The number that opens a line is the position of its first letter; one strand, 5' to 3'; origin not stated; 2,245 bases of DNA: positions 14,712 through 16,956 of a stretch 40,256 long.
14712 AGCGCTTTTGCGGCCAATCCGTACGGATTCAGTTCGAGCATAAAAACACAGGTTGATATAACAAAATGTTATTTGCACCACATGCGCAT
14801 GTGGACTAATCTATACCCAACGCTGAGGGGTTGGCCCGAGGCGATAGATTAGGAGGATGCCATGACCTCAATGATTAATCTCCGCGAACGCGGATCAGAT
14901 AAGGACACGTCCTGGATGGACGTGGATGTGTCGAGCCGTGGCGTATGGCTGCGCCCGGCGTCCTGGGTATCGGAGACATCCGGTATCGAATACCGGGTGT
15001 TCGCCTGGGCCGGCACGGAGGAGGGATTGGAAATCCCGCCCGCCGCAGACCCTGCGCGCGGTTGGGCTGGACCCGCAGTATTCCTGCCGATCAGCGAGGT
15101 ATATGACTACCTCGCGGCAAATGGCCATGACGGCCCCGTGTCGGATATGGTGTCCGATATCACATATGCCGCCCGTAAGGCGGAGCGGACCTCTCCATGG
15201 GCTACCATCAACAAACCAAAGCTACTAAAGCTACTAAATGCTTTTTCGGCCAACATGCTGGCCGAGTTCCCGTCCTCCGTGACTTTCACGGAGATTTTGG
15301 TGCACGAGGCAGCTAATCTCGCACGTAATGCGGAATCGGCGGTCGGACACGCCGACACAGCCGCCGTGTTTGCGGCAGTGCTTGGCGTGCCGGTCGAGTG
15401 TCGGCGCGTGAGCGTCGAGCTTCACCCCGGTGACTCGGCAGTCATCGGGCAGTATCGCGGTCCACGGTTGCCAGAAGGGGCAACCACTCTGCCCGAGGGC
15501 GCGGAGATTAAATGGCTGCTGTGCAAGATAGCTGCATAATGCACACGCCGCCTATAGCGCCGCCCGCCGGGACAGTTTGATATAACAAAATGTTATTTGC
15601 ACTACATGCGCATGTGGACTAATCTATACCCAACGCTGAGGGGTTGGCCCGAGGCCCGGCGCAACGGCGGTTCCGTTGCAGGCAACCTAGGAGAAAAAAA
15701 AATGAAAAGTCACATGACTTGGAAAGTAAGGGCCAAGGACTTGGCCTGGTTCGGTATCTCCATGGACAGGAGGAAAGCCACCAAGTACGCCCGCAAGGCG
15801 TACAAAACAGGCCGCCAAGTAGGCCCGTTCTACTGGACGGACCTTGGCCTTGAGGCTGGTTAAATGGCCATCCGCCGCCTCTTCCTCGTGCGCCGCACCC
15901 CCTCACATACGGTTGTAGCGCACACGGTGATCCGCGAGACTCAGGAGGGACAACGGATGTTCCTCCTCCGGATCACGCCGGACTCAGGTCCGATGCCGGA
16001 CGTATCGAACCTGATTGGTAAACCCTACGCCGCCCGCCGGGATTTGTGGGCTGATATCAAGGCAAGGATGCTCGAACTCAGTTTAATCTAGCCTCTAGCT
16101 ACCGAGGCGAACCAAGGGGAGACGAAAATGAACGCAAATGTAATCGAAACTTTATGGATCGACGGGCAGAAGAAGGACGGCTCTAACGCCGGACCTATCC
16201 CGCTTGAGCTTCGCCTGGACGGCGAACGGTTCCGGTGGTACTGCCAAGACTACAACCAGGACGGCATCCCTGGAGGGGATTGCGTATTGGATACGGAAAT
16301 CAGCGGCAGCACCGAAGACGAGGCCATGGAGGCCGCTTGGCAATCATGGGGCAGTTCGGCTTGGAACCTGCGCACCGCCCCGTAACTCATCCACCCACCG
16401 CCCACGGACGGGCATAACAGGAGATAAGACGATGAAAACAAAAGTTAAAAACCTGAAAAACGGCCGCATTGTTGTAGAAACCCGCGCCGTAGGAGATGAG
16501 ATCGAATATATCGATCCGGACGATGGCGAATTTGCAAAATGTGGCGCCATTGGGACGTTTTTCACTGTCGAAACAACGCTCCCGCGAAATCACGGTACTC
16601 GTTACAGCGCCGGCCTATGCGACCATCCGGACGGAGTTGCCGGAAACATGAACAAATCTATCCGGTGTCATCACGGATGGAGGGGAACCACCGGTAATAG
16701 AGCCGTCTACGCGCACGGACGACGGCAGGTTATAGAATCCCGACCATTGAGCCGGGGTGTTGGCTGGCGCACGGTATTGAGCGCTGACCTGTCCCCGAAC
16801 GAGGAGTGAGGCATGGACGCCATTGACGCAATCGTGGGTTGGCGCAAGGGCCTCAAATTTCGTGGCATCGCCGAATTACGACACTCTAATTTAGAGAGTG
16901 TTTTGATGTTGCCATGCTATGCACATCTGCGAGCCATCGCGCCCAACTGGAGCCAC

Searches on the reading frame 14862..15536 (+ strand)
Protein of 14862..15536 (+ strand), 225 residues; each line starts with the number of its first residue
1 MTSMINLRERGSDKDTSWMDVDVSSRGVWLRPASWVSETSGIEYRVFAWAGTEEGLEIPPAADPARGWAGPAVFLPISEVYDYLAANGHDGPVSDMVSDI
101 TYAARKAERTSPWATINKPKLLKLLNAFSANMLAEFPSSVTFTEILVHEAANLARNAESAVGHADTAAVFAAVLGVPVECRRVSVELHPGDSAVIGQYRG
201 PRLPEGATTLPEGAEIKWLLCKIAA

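Call 17: search_protein_families(library=pfam, proteins=[window:14862-15536:+], max_evalue=0.1)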
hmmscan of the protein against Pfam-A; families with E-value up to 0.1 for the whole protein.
window:14862-15536:+ (225 aa): 1 family
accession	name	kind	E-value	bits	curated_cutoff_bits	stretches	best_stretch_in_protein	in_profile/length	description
PF08960.15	STIV_B116-like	-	2.7e-07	31.1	26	1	123-207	2-87/101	STIV B116-like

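Call 53: search_protein_families(library=padloc, proteins=[window:14862-15536:+], max_evalue=1)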
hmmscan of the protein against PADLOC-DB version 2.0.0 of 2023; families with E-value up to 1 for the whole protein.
window:14862-15536:+ (225 aa): 1 family
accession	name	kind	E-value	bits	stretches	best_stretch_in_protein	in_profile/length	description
PDLC01147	Csx16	-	2.5e-11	42.3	1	151-208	29-85/105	Csx16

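Call 83: search_solved_structures(query=window:14862-15536:+, max_evalue=1, show_alignments=2)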
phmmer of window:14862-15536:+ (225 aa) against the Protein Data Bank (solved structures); distinct sequences matched with E-value up to 1: 6.
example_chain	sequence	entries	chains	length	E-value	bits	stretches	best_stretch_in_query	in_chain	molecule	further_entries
2j85_A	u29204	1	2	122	6.2e-06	29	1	124-208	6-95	STIV B116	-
2j6b_A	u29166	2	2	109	1.1e-05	28.2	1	139-209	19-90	AFV3-109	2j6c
2x4i_A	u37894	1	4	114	5.5e-05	25.9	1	123-208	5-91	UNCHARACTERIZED PROTEIN 114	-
6scf_A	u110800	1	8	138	0.0017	21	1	123-208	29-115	Uncharacterized protein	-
7acx_A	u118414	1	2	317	0.44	13.1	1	14-98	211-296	S-layer protein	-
7acv_A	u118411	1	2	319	0.45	13.1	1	14-98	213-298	LMW SLP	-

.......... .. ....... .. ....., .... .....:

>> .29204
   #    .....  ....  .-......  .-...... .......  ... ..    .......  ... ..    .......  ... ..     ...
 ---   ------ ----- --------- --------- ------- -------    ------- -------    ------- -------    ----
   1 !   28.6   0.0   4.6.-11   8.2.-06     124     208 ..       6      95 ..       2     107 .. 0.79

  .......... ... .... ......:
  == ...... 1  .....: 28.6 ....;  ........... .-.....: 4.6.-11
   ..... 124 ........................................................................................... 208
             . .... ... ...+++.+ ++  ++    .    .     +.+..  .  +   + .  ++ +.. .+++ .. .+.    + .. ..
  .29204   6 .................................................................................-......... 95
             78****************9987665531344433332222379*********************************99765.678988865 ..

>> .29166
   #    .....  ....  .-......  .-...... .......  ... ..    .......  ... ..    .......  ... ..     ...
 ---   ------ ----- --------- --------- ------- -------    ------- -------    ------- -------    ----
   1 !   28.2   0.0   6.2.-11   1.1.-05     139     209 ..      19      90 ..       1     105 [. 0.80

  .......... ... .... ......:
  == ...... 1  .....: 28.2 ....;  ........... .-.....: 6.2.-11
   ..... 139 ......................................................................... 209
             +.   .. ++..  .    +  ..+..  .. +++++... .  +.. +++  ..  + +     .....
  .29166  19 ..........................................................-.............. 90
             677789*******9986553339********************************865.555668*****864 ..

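Call 84: search_protein_families(library=phrogs, proteins=[window:14862-15536:+], max_evalue=0.01)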
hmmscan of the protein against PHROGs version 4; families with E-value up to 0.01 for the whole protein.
window:14862-15536:+ (225 aa): 1 family
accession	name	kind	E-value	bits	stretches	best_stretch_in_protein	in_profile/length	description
phrog_5063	-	unknown function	9e-16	58.9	1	124-216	5-96/111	-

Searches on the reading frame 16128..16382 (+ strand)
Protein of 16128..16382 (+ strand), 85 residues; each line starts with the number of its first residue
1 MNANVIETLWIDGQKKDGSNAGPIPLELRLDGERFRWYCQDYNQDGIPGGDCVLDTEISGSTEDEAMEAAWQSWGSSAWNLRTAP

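Call 17: search_protein_families(library=pfam, proteins=[window:16128-16382:+], max_evalue=0.1)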
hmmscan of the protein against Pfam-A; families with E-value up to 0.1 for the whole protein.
window:16128-16382:+ (85 aa): 0 families

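Call 53: search_protein_families(library=padloc, proteins=[window:16128-16382:+], max_evalue=1)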
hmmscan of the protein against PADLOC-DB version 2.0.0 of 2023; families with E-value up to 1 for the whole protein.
window:16128-16382:+ (85 aa): 0 families

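Call 84: search_protein_families(library=phrogs, proteins=[window:16128-16382:+], max_evalue=0.01)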
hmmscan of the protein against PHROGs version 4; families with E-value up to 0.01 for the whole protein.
window:16128-16382:+ (85 aa): 0 families

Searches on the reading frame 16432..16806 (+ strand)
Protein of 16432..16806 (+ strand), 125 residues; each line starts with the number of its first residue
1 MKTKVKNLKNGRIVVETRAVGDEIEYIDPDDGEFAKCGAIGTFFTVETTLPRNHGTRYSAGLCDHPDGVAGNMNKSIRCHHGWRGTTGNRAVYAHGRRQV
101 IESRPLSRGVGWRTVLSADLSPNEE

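Call 17: search_protein_families(library=pfam, proteins=[window:16432-16806:+], max_evalue=0.1)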
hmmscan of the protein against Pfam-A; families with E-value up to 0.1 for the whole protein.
window:16432-16806:+ (125 aa): 0 families

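Call 53: search_protein_families(library=padloc, proteins=[window:16432-16806:+], max_evalue=1)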
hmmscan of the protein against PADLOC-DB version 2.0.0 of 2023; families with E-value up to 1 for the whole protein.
window:16432-16806:+ (125 aa): 0 families

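Call 84: search_protein_families(library=phrogs, proteins=[window:16432-16806:+], max_evalue=0.01)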
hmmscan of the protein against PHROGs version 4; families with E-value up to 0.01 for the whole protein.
window:16432-16806:+ (125 aa): 0 families

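Call 93: predict_structure(protein=window:16432-16806:+)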
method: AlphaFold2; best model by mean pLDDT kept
length: 125 residues; sequences in the alignment: 1
mean_pLDDT: 35.8   pTM: 0.23
mean pLDDT of the five models: 35.8, 35.5, 34.7, 31.0, 30.0
residues with pLDDT >= 90: 0; 70-90: 0; 50-70: 0; < 50: 125
segments of 3 or more residues with pLDDT < 50: 1-125
pLDDT, mean of each block of 10 residues (from residue 1): 42 38 30 33 37 36 37 30 33 36 40 37 33
secondary structure, 60 per line:
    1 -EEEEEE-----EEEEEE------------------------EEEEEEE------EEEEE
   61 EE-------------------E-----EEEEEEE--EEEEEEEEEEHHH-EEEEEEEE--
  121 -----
elements in order: E2-7 E13-18 E43-49 E56-62 E88-94 E97-106 E111-118
